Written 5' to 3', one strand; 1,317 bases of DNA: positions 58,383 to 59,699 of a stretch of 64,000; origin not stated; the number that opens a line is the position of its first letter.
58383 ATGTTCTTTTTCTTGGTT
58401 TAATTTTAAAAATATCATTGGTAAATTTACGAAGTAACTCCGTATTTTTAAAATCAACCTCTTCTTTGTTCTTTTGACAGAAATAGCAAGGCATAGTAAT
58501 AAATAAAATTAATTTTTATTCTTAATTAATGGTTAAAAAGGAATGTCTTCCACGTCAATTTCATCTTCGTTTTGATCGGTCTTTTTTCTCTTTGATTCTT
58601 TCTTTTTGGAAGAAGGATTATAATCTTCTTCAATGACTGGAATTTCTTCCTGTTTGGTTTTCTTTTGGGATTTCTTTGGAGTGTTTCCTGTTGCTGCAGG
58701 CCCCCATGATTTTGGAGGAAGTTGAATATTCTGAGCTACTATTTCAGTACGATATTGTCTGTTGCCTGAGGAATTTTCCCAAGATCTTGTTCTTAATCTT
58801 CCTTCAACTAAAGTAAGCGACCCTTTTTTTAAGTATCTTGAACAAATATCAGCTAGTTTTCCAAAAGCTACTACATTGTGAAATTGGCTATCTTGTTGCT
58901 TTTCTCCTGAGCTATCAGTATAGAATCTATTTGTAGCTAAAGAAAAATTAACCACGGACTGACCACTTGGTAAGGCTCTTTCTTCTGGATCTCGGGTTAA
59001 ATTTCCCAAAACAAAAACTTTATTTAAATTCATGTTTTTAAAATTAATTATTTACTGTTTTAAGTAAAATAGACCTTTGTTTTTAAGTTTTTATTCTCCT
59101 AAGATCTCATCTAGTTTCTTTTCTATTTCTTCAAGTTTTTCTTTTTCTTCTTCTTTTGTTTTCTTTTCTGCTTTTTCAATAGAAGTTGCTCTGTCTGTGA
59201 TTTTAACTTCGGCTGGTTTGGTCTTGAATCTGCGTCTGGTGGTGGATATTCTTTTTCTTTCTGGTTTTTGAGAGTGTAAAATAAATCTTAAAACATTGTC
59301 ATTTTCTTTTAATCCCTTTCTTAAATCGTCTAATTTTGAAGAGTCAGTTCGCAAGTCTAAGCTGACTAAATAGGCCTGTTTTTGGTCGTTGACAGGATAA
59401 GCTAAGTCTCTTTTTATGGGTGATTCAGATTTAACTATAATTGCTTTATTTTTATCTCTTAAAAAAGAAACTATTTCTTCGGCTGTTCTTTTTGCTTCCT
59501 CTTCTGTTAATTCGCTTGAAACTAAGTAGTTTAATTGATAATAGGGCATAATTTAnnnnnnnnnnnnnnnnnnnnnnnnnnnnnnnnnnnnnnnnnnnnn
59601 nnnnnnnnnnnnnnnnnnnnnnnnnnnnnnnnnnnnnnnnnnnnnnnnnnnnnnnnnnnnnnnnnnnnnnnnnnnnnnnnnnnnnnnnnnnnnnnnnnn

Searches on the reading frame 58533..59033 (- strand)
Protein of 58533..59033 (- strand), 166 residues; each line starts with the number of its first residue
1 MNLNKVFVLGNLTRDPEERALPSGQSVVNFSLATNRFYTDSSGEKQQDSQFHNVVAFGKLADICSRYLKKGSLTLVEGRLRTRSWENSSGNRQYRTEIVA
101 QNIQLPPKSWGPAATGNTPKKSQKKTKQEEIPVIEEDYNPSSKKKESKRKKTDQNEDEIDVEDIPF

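Call 88: search_protein_families(library=pfam, proteins=[window:58533-59033:-], max_evalue=0.01)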
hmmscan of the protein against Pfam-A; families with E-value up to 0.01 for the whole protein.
window:58533-59033:- (166 aa): 1 family
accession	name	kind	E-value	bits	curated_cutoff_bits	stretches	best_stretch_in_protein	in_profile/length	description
PF00436.31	SSB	-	1.9e-37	127.9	26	1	3-105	1-103/104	Single-strand binding protein family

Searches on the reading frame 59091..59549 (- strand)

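Call 88: search_protein_families(library=pfam, proteins=[window:59091-59549:-], max_evalue=0.01)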
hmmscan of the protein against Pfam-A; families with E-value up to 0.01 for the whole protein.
window:59091-59549:- (152 aa): 1 family
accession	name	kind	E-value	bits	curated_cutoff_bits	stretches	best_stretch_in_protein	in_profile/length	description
PF01250.22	Ribosomal_S6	-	6.4e-13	49.1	27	1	4-90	2-87/90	Ribosomal protein S6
